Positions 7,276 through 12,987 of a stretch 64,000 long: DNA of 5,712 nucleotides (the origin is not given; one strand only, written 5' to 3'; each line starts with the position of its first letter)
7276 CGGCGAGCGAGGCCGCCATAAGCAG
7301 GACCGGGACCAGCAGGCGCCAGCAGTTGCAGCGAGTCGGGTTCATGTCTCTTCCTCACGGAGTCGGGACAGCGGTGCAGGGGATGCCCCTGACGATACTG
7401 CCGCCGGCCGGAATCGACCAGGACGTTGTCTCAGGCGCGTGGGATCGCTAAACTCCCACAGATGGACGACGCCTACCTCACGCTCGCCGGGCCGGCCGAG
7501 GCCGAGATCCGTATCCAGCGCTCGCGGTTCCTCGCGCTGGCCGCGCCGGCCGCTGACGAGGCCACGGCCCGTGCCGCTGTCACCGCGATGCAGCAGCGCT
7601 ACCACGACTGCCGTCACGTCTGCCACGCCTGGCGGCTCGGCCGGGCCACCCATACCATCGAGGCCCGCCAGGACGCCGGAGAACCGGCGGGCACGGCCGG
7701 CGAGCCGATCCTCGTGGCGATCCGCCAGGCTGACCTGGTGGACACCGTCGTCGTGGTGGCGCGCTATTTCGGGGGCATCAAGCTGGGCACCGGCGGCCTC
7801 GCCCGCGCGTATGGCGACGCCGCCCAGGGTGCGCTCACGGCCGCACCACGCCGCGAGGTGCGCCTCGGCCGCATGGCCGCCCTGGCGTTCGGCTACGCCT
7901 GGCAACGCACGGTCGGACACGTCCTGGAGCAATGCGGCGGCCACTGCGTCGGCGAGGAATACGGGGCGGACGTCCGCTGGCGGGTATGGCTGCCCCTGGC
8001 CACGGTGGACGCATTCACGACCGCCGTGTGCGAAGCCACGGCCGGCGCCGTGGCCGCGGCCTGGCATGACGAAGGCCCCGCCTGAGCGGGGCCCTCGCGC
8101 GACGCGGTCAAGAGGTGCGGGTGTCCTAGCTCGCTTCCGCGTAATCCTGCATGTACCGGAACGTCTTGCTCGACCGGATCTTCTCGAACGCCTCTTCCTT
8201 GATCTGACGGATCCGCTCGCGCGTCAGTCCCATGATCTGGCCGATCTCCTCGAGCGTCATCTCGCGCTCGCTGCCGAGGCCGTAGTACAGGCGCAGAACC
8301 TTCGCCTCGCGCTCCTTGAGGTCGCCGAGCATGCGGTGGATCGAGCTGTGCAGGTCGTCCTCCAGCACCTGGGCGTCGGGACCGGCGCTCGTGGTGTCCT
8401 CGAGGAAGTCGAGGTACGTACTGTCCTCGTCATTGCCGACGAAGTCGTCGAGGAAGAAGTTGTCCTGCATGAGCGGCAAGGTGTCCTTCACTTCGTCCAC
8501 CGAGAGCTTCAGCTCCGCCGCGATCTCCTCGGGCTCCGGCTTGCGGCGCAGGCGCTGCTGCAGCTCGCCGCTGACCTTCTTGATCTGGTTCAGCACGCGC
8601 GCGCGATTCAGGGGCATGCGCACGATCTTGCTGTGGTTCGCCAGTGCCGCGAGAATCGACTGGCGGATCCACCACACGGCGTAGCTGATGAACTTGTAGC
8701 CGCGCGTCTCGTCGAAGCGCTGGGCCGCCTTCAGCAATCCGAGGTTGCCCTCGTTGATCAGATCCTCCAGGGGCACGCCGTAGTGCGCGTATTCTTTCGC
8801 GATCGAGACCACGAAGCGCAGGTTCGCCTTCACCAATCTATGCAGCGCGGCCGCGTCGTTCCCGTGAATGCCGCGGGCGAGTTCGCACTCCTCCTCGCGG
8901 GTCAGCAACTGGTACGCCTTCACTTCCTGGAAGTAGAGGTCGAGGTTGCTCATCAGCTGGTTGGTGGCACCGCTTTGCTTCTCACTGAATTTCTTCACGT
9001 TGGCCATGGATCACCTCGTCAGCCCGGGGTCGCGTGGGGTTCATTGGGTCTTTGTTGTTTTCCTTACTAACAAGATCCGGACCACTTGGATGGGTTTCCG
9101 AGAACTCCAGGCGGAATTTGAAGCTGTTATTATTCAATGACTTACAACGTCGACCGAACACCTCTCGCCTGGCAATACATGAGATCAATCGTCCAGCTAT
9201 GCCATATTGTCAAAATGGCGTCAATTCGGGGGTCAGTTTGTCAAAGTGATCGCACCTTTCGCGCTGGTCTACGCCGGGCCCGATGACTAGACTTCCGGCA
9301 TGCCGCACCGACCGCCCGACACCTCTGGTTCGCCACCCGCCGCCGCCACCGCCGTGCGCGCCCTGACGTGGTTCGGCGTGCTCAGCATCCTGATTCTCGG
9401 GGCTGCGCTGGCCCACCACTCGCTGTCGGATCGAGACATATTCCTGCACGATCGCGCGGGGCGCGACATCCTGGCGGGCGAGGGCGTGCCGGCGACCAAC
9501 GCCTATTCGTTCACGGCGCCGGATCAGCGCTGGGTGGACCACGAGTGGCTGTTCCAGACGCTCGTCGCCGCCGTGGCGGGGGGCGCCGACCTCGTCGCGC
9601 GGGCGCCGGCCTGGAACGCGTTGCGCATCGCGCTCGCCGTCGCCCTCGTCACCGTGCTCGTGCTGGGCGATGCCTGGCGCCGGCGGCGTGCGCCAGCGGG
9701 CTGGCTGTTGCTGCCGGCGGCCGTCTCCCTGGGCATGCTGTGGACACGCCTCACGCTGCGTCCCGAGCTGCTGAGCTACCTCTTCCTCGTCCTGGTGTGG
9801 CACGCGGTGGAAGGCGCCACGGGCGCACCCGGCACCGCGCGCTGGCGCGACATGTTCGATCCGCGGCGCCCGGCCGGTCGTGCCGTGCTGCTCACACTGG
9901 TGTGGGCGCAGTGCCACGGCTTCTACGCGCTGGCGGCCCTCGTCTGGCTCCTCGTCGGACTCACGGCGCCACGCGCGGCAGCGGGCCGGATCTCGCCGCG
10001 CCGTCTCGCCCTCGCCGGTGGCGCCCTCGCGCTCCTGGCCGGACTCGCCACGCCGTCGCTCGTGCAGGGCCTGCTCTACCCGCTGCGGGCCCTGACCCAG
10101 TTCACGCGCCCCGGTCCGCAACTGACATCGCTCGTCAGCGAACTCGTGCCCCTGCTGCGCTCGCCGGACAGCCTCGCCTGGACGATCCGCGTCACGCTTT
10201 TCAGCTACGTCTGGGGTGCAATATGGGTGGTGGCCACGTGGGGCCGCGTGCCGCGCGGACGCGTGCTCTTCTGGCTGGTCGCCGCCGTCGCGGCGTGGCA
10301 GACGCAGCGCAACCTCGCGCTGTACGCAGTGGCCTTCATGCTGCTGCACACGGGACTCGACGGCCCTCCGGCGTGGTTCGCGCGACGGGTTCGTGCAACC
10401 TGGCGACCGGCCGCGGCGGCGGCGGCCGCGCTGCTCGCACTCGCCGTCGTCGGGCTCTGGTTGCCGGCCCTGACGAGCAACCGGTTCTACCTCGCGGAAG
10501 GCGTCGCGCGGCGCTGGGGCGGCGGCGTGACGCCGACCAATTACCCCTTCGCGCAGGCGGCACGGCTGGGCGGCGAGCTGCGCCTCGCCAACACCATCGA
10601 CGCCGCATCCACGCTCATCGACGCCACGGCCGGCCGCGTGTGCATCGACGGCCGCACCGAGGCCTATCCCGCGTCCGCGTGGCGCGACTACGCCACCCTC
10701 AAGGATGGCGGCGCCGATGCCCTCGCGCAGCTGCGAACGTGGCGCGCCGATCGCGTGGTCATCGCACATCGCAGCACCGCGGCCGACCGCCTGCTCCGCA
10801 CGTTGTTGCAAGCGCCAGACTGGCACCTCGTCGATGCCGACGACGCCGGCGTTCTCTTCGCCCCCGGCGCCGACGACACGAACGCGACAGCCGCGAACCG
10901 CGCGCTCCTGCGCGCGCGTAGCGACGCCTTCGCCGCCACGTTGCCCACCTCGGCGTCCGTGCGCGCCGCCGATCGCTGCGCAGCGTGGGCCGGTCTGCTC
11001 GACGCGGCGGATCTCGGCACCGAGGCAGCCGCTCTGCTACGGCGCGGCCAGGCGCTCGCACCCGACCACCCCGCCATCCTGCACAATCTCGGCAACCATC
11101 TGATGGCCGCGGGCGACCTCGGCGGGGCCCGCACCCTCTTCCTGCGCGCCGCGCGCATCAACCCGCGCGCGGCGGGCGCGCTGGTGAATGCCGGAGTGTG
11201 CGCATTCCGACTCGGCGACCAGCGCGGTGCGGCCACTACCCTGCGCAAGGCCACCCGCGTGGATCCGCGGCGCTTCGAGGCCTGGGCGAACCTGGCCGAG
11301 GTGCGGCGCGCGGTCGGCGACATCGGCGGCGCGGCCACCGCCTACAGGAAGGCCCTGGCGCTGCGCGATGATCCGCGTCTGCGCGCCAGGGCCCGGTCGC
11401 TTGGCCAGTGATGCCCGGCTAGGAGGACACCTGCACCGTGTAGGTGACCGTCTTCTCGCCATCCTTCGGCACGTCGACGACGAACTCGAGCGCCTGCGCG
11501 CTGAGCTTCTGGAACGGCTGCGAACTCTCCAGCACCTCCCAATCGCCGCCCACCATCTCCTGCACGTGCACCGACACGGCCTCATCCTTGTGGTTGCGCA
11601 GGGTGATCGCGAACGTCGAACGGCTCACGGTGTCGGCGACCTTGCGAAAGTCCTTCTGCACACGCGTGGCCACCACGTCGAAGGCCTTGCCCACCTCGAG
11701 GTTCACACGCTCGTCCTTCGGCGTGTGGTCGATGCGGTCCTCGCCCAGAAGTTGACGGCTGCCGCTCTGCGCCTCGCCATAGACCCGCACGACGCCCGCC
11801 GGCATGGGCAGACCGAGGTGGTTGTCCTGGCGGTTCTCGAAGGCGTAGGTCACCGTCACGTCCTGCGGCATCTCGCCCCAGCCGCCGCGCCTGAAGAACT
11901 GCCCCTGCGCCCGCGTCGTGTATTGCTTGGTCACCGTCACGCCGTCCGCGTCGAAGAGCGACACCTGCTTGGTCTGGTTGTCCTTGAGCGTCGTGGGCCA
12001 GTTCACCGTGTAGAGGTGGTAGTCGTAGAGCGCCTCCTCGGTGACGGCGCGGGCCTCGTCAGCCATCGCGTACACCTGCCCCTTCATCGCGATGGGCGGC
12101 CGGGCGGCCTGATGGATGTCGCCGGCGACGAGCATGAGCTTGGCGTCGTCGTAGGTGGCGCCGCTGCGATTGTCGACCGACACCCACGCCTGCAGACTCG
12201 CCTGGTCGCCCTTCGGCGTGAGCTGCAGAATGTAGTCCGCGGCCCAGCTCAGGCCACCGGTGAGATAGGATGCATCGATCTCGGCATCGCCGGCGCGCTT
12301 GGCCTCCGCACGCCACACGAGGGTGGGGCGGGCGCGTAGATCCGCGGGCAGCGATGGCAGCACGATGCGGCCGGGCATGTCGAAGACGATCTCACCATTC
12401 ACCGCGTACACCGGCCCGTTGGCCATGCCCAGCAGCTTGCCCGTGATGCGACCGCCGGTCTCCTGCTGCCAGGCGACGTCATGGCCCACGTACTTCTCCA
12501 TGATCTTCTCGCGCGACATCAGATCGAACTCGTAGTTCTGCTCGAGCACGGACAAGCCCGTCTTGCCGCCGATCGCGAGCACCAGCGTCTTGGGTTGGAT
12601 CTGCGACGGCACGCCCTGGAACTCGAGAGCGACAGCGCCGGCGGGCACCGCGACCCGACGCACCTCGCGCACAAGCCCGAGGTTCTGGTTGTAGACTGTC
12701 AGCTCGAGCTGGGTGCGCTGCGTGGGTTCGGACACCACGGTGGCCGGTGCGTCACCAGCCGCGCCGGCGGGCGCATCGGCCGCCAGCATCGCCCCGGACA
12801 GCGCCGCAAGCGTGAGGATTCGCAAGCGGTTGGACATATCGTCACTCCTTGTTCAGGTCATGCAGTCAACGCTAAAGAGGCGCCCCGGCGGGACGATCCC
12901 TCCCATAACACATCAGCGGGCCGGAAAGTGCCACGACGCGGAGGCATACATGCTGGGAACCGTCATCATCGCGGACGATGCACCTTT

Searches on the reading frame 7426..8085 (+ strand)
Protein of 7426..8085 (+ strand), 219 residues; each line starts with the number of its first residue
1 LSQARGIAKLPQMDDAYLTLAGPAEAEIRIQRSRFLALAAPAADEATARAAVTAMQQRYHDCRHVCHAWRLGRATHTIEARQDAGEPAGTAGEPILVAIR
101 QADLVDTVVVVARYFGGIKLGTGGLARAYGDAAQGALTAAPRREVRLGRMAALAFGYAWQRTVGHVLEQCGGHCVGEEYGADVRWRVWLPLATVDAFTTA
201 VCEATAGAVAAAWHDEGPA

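Call 55: search_protein_families(library=pfam, proteins=[window:7426-8085:+], max_evalue=0.00001)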
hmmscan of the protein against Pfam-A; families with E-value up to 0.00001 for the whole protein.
window:7426-8085:+ (219 aa): 2 families
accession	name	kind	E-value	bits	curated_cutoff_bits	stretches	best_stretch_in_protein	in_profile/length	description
PF01205.25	UPF0029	-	8e-33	113.1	27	1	32-137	2-107/107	Uncharacterized protein family UPF0029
PF09186.17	DUF1949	-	1.4e-09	38.1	23.7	1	153-207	1-55/56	Domain of unknown function (DUF1949)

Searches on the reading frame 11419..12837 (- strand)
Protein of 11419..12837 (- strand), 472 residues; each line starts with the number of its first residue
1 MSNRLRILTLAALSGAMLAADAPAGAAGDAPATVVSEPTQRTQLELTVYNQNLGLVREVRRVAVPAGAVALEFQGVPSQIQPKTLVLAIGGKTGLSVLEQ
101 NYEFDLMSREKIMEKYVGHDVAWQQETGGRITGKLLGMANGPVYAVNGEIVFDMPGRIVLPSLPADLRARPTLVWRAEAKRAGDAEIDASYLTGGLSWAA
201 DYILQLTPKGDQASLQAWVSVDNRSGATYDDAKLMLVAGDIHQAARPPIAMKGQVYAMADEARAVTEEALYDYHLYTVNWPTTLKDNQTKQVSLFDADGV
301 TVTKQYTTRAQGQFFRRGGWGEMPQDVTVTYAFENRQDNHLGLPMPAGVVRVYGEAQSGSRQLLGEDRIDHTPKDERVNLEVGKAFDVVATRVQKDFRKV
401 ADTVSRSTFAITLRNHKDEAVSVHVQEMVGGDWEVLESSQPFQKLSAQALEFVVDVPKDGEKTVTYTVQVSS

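Call 3: search_protein_families(library=pfam, proteins=[window:11419-12837:-], max_evalue=0.1)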
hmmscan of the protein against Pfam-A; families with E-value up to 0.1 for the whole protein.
window:11419-12837:- (472 aa): 3 families
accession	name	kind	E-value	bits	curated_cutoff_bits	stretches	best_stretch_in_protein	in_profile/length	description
PF13598.12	DUF4139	-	4.7e-08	33.4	31.8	1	188-470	2-201/205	Domain of unknown function (DUF4139)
PF13600.11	DUF4140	-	0.023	15.6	27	1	47-104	2-56/98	N-terminal domain of unknown function (DUF4140)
PF13860.13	FlgD_ig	-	0.065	13.7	27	0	28-77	8-58/79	FlgD Ig-like domain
